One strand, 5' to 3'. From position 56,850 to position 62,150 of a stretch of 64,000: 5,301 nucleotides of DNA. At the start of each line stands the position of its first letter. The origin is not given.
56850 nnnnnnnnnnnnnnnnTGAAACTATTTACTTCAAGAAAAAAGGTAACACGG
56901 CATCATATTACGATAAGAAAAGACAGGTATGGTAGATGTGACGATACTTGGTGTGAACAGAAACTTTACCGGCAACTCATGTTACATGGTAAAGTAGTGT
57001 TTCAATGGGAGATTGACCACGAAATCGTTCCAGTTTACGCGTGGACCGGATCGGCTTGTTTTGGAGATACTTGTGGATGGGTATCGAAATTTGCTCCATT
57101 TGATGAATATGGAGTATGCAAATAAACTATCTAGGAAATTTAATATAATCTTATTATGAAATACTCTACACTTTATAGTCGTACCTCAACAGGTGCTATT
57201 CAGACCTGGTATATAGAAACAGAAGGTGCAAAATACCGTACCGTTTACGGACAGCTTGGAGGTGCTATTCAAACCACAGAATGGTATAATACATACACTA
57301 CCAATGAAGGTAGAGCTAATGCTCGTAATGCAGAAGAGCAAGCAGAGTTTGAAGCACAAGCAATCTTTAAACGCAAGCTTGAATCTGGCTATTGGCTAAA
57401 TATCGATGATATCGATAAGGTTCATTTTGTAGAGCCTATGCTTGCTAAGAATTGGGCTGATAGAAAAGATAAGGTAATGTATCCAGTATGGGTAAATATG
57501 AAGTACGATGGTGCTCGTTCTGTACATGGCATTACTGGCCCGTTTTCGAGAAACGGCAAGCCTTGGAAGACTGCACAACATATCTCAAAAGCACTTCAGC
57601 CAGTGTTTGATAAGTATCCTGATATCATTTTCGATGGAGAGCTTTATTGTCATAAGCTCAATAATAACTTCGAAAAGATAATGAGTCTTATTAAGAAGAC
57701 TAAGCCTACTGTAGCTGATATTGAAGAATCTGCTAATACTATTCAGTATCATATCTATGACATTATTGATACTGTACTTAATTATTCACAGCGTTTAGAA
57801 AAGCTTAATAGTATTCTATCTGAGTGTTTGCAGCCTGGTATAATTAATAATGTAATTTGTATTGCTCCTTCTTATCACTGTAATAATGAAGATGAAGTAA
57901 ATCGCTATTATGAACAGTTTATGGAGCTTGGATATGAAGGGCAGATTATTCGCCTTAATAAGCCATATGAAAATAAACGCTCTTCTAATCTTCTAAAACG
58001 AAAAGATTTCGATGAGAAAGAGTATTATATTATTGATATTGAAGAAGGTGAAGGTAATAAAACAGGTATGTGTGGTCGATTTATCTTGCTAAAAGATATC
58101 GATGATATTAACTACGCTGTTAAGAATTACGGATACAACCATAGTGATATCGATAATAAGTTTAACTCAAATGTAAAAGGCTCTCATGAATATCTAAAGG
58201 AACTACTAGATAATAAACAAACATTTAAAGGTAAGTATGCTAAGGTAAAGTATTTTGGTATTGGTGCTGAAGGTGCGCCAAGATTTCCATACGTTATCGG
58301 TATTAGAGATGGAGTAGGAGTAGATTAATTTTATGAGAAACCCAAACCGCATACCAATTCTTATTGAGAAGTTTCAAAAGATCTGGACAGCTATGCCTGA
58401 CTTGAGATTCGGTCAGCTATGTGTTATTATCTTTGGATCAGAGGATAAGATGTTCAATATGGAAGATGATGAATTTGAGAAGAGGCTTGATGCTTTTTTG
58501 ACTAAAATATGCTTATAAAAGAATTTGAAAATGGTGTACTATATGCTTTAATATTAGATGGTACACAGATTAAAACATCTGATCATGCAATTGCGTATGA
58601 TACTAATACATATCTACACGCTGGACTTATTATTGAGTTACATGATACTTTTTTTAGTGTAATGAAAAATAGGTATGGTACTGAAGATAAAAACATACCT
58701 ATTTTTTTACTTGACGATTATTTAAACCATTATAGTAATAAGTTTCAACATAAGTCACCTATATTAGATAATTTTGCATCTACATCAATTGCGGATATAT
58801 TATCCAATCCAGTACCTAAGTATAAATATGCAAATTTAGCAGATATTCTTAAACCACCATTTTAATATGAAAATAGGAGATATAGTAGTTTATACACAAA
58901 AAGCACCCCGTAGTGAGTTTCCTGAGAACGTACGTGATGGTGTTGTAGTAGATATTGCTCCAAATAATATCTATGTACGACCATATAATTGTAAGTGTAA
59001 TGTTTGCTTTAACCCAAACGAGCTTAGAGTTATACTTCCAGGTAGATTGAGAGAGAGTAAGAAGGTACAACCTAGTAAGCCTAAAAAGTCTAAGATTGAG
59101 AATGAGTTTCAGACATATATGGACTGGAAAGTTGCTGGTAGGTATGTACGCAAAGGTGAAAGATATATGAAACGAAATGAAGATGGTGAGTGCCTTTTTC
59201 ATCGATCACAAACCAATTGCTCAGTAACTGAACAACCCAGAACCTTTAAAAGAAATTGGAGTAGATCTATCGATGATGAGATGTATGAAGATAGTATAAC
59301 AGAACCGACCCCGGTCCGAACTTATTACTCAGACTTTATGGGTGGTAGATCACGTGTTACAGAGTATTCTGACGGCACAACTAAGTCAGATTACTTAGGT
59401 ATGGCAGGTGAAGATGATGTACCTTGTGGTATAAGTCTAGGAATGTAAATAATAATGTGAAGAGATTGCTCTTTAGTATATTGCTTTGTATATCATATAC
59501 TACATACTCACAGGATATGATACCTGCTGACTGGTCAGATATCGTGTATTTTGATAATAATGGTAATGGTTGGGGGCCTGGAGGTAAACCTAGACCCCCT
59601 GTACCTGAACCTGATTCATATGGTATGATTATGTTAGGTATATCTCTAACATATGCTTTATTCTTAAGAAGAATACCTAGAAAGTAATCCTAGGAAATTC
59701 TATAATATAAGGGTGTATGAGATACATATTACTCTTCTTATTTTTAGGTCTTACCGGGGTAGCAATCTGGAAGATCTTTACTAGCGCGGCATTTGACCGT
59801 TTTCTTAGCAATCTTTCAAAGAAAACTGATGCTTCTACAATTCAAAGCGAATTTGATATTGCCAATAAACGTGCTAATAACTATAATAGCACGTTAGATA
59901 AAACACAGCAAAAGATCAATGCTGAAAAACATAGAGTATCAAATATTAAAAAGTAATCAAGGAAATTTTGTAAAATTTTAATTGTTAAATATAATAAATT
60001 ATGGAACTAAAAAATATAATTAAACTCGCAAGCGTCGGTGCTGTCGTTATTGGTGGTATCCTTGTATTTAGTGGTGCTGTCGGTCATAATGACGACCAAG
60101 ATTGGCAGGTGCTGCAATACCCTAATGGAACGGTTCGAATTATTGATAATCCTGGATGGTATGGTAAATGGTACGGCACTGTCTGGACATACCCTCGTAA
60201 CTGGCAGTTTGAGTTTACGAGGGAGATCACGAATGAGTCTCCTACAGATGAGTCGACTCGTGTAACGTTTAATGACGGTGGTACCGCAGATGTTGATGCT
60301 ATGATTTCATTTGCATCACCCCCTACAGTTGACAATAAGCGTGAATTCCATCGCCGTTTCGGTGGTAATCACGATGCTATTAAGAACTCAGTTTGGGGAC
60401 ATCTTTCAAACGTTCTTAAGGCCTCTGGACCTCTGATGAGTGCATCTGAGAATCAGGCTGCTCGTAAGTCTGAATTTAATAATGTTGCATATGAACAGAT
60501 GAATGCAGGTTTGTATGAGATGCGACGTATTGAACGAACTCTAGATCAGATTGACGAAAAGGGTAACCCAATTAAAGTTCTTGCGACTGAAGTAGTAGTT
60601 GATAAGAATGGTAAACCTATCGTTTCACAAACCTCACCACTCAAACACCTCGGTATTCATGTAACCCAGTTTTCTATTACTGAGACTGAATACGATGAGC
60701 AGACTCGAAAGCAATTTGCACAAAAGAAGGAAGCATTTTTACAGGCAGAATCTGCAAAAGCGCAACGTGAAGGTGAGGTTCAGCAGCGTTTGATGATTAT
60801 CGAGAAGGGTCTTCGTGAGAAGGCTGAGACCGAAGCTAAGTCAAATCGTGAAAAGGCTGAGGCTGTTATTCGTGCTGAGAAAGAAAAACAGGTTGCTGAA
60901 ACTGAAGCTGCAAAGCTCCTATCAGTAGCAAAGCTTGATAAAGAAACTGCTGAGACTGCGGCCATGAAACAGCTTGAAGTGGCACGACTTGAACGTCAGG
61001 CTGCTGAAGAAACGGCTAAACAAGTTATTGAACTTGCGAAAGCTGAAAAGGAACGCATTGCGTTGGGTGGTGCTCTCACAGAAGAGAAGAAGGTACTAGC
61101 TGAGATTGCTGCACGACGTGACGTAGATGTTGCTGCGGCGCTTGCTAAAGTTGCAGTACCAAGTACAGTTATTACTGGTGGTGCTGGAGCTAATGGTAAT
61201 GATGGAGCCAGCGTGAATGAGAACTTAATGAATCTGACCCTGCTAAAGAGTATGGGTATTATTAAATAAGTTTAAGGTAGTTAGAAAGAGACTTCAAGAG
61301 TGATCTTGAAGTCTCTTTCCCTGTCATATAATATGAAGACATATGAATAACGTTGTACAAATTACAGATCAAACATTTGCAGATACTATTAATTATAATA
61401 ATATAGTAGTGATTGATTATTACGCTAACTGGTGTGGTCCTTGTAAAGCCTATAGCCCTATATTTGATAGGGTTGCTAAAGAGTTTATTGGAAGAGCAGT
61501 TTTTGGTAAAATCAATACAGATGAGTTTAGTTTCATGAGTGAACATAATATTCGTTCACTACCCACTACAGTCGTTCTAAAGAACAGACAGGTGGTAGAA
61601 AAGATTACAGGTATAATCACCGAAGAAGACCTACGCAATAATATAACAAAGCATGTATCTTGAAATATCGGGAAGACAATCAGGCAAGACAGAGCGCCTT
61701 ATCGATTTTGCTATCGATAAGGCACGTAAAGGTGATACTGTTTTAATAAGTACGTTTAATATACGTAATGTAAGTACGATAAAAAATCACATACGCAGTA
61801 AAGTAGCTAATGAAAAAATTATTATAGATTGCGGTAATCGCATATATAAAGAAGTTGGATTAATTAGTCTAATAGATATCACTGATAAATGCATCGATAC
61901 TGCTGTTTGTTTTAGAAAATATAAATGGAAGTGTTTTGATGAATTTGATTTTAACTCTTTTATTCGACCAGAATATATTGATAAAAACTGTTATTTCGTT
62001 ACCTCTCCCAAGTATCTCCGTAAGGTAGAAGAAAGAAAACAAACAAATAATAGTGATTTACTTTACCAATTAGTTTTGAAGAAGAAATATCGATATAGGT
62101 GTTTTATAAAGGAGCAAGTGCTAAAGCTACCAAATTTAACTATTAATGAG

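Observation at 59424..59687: Phage gene encoding a PEP-CTERM-sorted small protein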

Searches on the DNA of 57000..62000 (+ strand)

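Call 5: search_dna_similar(query=window:57000-62000:+, collection=phages, mode=near, max_rows=15)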
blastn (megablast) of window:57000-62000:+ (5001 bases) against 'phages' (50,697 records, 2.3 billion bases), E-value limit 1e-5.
No match.

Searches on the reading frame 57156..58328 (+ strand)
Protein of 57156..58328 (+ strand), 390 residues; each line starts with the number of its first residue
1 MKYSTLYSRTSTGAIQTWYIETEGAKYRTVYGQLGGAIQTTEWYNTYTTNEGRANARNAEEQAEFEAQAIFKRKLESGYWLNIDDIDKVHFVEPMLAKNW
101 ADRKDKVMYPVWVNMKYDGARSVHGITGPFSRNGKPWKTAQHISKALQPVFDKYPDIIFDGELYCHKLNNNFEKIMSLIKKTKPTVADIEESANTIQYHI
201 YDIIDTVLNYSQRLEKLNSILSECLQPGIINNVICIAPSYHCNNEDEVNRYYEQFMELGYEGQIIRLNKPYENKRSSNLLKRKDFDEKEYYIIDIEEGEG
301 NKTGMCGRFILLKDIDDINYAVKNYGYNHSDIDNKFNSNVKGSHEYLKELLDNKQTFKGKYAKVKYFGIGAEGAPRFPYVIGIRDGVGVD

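Call 10: search_protein_families(library=pfam, proteins=[window:57156-58328:+], max_evalue=0.01)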
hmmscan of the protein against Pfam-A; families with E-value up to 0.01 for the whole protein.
window:57156-58328:+ (390 aa): 2 families
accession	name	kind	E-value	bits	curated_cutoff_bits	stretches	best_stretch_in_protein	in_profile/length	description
PF01068.26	DNA_ligase_A_M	-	1.4e-16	61.2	26.2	1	94-283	1-204/204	ATP dependent DNA ligase domain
PF14743.12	DNA_ligase_OB_2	-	0.0012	19.3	28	1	355-384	37-66/66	DNA ligase OB-like domain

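Call 11: search_protein_families(library=phrogs, proteins=[window:57156-58328:+], max_evalue=0.01)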
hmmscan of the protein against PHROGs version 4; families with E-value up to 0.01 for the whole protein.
window:57156-58328:+ (390 aa): 1 family
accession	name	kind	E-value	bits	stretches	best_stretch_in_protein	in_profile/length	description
phrog_114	-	DNA, RNA and nucleotide metabolism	4e-76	257.9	1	10-386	116-500/634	ATP-dependent DNA ligase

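Call 21: search_dna_similar(query=window:57156-58328:+, collection=phages, mode=protein, max_rows=20)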
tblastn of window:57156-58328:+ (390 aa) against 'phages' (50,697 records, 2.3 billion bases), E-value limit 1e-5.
Records with a match: 534; places in all: 534; records where one place covers at least 80% of the query: 219.
Best place of each record, by identity: <60% 534.
By first word of the organism name: Escherichia 180; Pseudomonas 67; Klebsiella 37; Erwinia 35; Salmonella 27; Campylobacter 20; Caulobacter 17; Cronobacter 14; Aeromonas 13; Proteus 10; and 41 more.
By host as written in the record: - 50; Escherichia coli 50; Escherichia coli K-12 MG1655 32; Pseudomonas aeruginosa 19; Campylobacter jejuni 18; Pseudomonas syringae pv. actinidiae 18; Escherichia coli K-12 16; Caulobacter vibrioides CB15 13; and 156 more.
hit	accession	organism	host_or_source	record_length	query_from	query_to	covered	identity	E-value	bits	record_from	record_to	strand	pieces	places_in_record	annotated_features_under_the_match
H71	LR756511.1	uncultured phage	metagenomic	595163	1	385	99%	41.0%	1e-68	240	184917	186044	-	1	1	record has no annotation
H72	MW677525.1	Rhodobacter phage RcSimone-Hastad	Rhodobacter capsulatus SB1003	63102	5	386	98%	36.4%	2e-48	181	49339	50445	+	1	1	64: DNA ligase | 63: hypothetical protein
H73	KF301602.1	Caulobacter phage Cr30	Caulobacter crescentus CB15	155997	1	385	99%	35.2%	7e-48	180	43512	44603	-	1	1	DNA ligase (ATP)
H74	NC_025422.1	Caulobacter phage Cr30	Caulobacter crescentus CB15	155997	1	385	99%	35.2%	7e-48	180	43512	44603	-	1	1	DNA ligase (ATP)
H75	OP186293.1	Rhodobacter phage RcXuper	Rhodobacter capsulatus YW1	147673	3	390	99%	34.8%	1e-50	188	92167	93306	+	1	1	DNA ligase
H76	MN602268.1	Bacteriophage DSS3_MAL1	-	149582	4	381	97%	35.7%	3e-52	192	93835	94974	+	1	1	DNA ligase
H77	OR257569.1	Ruegeria phage RpAliso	Ruegeria pomeroyi DSS-3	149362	1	381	98%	35.1%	8e-50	186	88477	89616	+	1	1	DNA ligase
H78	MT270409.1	Phaeobacter phage MD18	Phaeobacter inhibens DSM 17395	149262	4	381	97%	35.3%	4e-53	195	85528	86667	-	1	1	hypothetical protein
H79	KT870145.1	Roseobacter phage DSS3P8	Ruegeria pomeroyi DSS-3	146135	3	390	99%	33.2%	2e-40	159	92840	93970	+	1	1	DNA ligase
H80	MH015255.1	Ruegeria phage vB_RpoS-V10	Ruegeria pomeroyi DSS-3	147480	3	390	99%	33.2%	2e-40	159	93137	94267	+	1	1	DNA ligase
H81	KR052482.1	Sinorhizobium phage phiN3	Sinorhizobium meliloti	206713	2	380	97%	33.9%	1e-42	164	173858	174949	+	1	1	ATP-dependent DNA ligase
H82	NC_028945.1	Sinorhizobium phage phiN3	Sinorhizobium meliloti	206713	2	380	97%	33.9%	1e-42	164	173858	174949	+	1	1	ATP-dependent DNA ligase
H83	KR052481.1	Sinorhizobium phage phiM19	Sinorhizobium meliloti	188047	2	380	97%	33.3%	3e-42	164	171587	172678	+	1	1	DNA ligase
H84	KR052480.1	Sinorhizobium phage phiM7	Sinorhizobium meliloti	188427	2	380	97%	33.3%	3e-42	164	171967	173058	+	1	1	DNA ligase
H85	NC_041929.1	Sinorhizobium phage phiM7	Sinorhizobium meliloti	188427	2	380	97%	33.3%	3e-42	164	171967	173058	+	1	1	DNA ligase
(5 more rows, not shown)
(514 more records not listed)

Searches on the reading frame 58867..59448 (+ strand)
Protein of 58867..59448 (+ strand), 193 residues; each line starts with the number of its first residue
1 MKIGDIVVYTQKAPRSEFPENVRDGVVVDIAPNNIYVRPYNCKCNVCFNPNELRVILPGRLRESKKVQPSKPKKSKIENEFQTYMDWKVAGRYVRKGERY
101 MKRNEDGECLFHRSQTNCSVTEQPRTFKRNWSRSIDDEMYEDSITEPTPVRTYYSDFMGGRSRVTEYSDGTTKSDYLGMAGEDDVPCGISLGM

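Call 10: search_protein_families(library=pfam, proteins=[window:58867-59448:+], max_evalue=0.01)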
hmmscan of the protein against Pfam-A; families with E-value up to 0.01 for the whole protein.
window:58867-59448:+ (193 aa): 0 families

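Call 11: search_protein_families(library=phrogs, proteins=[window:58867-59448:+], max_evalue=0.01)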
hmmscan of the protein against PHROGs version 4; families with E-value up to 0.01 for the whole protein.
window:58867-59448:+ (193 aa): 3 families
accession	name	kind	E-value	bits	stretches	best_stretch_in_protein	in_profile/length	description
phrog_25175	-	unknown function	1.1e-05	26.4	1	82-136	4-63/77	-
phrog_24569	-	unknown function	5.7e-05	24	1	81-118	3-40/67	-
phrog_24889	-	unknown function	0.0034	18.3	1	75-116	12-52/79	-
